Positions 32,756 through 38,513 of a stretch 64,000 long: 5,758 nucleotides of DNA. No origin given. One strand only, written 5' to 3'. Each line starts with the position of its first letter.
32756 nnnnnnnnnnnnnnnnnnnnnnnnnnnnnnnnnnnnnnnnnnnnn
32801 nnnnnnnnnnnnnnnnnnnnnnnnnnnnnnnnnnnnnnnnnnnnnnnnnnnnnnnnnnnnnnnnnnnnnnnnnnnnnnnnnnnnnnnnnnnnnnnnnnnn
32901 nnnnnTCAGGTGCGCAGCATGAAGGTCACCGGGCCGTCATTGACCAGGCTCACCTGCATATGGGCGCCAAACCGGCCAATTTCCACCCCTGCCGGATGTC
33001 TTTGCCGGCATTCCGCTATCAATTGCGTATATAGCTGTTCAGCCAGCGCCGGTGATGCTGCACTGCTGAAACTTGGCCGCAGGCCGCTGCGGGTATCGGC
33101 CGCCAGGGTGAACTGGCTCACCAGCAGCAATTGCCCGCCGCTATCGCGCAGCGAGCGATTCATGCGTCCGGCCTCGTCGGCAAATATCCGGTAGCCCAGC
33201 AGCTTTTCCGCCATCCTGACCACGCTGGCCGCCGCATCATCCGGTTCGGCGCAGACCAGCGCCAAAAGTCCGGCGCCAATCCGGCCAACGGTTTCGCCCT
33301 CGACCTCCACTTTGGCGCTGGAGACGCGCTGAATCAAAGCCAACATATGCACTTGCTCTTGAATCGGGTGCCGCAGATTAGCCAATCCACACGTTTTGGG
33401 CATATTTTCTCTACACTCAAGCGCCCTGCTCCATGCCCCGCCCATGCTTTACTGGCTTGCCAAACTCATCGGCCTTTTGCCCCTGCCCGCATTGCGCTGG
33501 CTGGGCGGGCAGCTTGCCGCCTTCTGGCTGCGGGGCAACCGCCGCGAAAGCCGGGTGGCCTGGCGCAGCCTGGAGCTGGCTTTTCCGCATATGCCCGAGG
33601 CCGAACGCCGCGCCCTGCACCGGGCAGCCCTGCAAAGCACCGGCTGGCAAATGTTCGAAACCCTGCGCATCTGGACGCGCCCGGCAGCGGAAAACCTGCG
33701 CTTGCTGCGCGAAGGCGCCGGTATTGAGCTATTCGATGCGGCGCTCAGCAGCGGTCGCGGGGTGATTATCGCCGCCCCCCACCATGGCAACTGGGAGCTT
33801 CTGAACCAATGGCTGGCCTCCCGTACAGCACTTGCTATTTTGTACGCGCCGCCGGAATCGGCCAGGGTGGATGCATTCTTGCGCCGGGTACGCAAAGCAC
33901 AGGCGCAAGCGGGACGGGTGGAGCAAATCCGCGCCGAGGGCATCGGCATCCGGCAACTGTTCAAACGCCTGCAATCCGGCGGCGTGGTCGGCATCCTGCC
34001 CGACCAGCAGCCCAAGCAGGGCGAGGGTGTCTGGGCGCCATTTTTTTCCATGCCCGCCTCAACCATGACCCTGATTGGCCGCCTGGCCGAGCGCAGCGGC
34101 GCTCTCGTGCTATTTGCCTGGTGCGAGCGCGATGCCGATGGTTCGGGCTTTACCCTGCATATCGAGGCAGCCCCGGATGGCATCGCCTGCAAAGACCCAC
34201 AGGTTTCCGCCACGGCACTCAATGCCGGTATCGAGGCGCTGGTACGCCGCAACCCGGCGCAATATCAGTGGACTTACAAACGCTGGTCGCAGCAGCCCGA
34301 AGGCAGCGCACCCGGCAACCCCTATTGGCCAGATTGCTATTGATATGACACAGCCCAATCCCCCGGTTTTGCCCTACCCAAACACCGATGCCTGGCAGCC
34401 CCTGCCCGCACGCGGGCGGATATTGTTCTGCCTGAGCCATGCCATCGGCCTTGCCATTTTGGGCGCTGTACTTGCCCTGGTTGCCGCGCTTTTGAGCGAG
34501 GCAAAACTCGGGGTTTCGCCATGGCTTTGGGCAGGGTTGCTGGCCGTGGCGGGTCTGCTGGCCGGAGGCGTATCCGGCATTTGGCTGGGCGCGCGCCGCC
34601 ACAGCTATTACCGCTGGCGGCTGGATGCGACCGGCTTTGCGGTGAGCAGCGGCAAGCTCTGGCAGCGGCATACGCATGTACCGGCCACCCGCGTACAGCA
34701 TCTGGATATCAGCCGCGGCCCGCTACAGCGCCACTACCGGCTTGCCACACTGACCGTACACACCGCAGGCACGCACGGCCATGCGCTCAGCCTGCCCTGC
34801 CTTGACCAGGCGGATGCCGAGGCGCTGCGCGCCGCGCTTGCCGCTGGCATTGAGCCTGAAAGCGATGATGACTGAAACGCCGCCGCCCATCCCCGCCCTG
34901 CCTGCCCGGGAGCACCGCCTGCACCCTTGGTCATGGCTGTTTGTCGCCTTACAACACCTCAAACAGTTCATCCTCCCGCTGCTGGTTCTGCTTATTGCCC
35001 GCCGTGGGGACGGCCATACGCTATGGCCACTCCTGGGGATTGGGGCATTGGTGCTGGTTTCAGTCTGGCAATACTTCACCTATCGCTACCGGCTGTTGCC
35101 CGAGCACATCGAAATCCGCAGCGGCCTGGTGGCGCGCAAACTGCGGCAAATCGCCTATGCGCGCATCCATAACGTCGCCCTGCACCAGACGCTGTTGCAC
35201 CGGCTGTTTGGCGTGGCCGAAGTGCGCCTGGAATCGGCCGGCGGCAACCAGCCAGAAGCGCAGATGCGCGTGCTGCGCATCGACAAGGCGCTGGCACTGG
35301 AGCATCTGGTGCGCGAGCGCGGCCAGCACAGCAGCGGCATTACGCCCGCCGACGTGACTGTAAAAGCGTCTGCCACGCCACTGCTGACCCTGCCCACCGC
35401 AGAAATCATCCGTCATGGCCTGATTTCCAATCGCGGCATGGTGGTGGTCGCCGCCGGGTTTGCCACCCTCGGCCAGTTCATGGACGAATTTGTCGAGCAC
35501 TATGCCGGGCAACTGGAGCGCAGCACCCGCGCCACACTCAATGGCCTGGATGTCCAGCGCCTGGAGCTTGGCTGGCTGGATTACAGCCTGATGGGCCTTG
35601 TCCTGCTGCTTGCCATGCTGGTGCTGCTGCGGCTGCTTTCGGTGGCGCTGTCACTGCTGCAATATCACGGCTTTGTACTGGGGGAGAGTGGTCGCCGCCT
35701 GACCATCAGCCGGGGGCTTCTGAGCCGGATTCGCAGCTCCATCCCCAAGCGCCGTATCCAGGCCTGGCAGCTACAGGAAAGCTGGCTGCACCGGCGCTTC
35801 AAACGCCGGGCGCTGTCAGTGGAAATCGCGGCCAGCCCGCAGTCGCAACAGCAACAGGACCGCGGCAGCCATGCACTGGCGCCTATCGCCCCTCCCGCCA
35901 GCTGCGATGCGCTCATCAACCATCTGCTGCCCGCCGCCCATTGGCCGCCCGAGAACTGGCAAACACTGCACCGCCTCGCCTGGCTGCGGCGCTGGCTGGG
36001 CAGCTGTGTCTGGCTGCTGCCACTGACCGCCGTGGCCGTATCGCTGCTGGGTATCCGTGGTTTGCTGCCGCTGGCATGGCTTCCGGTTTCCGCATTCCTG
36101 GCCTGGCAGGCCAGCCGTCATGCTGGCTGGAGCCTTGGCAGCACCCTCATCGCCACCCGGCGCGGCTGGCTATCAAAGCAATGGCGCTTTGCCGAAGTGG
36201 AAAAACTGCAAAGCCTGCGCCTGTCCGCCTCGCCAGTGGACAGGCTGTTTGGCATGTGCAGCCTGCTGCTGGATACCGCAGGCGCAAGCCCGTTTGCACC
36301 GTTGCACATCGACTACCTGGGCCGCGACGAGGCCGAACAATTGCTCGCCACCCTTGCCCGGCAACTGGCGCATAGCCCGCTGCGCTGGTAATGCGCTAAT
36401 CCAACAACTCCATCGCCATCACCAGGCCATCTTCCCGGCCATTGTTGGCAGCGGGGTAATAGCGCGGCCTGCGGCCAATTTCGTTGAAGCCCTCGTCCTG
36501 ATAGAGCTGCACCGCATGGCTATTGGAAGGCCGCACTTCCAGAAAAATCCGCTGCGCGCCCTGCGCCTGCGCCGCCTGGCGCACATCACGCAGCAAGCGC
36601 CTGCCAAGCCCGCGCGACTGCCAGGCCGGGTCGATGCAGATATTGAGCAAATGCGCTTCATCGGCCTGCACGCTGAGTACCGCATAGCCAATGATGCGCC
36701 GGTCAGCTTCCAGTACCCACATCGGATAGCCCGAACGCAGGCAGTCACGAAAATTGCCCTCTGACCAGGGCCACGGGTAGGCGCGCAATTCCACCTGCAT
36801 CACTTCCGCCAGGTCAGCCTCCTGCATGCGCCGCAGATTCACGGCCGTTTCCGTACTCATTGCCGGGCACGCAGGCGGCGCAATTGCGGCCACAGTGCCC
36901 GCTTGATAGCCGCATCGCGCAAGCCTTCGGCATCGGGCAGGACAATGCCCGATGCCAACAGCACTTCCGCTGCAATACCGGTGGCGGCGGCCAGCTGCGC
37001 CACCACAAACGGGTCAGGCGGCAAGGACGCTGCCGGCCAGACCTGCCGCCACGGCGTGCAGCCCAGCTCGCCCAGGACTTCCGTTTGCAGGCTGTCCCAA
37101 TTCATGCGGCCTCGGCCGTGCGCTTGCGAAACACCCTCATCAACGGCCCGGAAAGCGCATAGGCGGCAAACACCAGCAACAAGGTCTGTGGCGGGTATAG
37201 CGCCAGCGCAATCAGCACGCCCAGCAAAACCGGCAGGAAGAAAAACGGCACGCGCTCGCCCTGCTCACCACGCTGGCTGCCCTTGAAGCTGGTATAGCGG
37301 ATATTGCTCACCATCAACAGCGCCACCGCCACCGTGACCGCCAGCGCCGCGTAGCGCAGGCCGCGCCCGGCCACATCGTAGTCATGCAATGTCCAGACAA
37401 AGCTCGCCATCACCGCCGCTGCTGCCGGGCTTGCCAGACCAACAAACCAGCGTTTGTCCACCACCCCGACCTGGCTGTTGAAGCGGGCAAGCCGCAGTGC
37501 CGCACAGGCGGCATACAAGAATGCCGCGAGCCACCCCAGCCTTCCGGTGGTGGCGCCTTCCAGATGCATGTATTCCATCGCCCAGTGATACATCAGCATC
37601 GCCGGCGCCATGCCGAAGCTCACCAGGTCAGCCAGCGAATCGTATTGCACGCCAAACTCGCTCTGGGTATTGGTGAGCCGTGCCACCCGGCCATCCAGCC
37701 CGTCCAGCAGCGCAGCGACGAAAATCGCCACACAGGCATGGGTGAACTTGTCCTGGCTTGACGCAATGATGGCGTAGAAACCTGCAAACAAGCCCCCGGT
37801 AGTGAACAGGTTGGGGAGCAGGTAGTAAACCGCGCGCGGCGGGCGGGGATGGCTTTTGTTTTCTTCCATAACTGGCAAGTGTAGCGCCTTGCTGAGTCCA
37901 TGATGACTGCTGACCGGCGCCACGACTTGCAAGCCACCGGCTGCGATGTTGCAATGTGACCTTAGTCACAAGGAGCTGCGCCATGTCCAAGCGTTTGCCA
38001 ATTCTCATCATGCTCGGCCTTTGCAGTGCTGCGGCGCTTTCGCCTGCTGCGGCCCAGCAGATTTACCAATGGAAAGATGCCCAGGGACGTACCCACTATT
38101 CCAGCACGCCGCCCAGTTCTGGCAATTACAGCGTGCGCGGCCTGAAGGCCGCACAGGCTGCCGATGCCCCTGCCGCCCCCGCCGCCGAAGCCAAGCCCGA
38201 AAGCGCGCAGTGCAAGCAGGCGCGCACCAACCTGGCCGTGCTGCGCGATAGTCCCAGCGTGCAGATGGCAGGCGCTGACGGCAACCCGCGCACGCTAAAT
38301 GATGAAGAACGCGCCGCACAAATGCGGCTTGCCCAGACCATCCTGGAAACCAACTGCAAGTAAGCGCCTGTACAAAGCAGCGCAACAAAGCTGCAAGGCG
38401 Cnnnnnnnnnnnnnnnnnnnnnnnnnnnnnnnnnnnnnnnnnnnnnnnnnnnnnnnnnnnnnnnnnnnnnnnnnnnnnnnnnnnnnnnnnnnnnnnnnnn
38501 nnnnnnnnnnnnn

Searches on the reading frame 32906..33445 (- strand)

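Call 34: search_protein_families(library=pfam, proteins=[window:32906-33445:-])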
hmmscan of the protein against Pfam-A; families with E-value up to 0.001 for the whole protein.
window:32906-33445:- (179 aa): 1 family
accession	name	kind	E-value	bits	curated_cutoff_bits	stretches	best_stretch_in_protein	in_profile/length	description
PF02580.21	Tyr_Deacylase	-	1.4e-53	181.5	25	1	36-177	2-143/144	D-Tyr-tRNA(Tyr) deacylase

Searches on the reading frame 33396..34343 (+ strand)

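Call 34: search_protein_families(library=pfam, proteins=[window:33396-34343:+])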
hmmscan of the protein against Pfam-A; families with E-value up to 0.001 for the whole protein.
window:33396-34343:+ (315 aa): 1 family
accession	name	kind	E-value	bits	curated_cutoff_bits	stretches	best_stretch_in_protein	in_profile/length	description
PF03279.18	Lip_A_acyltrans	-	1.9e-46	159.1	22.3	1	22-297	23-293/295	Bacterial lipid A biosynthesis acyltransferase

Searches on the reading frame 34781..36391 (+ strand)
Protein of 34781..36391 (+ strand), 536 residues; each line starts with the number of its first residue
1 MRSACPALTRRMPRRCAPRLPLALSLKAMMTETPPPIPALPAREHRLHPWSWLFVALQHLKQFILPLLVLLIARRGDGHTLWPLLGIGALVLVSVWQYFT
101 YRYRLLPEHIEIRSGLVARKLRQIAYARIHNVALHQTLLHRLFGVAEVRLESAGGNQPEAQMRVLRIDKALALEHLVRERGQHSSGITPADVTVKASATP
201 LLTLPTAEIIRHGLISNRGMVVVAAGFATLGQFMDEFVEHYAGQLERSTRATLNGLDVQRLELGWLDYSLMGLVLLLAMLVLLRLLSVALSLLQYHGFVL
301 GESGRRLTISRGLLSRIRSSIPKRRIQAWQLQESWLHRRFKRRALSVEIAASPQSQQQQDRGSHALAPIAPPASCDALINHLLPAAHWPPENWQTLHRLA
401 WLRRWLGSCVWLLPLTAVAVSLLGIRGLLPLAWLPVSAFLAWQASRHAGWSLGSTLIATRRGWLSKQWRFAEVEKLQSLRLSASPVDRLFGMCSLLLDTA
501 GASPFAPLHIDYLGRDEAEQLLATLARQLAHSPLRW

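Call 34: search_protein_families(library=pfam, proteins=[window:34781-36391:+])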
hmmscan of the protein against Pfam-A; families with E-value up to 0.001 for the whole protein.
window:34781-36391:+ (536 aa): 1 family
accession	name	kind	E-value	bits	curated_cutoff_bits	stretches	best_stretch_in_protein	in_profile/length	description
PF03703.20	bPH_2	-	1e-41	141.5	22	3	98-175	1-76/78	Bacterial PH domain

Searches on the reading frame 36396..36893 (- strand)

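Call 34: search_protein_families(library=pfam, proteins=[window:36396-36893:-])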
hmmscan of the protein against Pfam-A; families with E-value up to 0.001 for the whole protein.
window:36396-36893:- (165 aa): 7 families
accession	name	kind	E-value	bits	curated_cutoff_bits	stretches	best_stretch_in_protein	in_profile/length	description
PF00583.31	Acetyltransf_1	-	8e-20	71.7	20.7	1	29-136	2-116/116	Acetyltransferase (GNAT) family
PF13673.13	Acetyltransf_10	-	1.9e-16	60.6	23.6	1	51-141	26-112/128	Acetyltransferase (GNAT) domain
PF13508.13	Acetyltransf_7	-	1.7e-15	57.6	27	1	57-137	4-83/84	Acetyltransferase (GNAT) domain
PF13302.13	Acetyltransf_3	-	2.9e-08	34.9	25.4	1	19-136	3-137/138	Acetyltransferase (GNAT) domain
PF08445.16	FR47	-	1.1e-07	32.1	22.1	1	76-139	18-80/86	FR47-like protein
PF13480.13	Acetyltransf_6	-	5.1e-06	27.1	22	1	39-116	50-132/143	Acetyltransferase (GNAT) domain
PF13420.13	Acetyltransf_4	-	0.00056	20.4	24.3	1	59-146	53-144/155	Acetyltransferase (GNAT) domain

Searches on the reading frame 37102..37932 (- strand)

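Call 34: search_protein_families(library=pfam, proteins=[window:37102-37932:-])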
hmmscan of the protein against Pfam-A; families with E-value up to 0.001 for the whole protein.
window:37102-37932:- (276 aa): 1 family
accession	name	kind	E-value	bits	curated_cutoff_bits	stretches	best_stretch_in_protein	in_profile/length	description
PF01066.26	CDP-OH_P_transf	-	5.8e-21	75.9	22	1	38-202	2-148/152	CDP-alcohol phosphatidyltransferase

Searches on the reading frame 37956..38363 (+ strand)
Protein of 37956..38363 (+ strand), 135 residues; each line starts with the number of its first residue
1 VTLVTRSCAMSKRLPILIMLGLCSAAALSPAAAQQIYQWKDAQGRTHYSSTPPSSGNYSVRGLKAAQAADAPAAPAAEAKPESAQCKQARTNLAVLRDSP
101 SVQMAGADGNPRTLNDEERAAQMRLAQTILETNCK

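Call 92: search_protein_families(library=pfam, proteins=[window:37956-38363:+], max_evalue=0.01)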
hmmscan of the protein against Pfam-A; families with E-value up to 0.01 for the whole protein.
window:37956-38363:+ (135 aa): 1 family
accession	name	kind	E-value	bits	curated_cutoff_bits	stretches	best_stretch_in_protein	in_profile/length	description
PF13511.11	DUF4124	-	1.7e-13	51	22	1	23-77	1-56/56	Domain of unknown function (DUF4124)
